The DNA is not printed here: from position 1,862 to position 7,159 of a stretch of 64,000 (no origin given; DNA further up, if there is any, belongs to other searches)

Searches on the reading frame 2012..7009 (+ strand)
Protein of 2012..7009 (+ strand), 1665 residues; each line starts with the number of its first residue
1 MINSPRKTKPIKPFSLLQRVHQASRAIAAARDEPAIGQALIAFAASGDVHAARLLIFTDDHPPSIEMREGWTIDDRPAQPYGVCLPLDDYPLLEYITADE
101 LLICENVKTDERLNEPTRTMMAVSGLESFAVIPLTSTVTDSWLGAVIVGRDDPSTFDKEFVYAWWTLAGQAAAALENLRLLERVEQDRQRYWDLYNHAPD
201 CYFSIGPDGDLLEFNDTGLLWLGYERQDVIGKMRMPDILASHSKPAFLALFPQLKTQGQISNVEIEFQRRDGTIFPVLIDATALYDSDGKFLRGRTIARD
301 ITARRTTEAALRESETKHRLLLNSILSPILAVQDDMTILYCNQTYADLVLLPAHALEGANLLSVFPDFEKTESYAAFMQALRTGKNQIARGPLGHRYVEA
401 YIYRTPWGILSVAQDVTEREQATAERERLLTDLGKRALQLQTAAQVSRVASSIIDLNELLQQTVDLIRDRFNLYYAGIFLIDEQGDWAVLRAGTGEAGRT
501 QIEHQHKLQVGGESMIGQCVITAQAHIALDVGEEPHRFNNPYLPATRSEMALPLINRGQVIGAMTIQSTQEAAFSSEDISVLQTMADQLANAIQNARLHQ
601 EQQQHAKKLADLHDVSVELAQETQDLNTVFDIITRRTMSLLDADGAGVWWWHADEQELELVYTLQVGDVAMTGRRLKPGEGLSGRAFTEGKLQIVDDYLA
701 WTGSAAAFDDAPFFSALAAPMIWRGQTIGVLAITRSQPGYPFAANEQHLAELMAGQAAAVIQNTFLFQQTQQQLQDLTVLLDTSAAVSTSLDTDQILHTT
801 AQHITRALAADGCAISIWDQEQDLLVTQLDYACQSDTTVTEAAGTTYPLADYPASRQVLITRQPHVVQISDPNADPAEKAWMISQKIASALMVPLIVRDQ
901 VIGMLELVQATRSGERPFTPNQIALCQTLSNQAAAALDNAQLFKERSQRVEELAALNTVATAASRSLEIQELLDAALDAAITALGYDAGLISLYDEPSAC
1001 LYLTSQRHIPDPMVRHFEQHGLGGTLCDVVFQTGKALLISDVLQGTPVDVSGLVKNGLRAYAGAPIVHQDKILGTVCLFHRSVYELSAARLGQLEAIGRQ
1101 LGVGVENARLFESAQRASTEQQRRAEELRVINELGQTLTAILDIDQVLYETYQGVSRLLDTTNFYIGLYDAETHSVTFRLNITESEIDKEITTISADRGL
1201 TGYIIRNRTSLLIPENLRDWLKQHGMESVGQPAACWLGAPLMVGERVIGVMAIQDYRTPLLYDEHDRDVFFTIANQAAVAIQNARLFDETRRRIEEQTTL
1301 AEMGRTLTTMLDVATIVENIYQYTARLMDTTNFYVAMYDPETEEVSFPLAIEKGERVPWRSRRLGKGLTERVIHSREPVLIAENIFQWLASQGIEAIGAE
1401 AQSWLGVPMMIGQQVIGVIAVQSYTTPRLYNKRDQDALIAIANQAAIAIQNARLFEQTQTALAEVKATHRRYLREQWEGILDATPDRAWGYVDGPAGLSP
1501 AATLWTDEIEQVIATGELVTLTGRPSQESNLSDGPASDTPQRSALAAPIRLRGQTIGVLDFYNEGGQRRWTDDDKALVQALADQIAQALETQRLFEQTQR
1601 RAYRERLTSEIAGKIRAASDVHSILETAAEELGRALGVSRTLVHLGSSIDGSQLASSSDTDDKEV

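Call 9: search_protein_families(library=pfam, proteins=[window:2012-7009:+], max_evalue=0.001)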
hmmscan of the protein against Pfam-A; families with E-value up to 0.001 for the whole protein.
window:2012-7009:+ (1665 aa): 8 families
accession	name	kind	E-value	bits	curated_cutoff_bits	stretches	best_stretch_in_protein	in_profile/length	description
PF13185.12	GAF_2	-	9e-113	372.9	28.6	7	455-594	3-136/136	GAF domain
PF01590.32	GAF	-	6.8e-106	350.7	22.4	7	792-937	1-133/133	GAF domain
PF13492.12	GAF_3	-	9.2e-76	252.9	27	6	793-939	2-129/129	GAF domain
PF08448.16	PAS_4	-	4.4e-19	69.2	23.1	2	196-305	2-109/110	PAS fold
PF13426.13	PAS_9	-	1.4e-16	61.1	27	1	199-303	1-103/103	PAS domain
PF00989.32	PAS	-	5.1e-14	52.7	22.6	1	194-291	6-103/113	PAS fold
PF15714.11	SpoVT_C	-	2.6e-10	40.9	27.5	0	546-591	79-125/128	Stage V sporulation protein T C-terminal, transcription factor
PF08447.18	PAS_3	-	0.00047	20.8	25.6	0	214-293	4-84/89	PAS fold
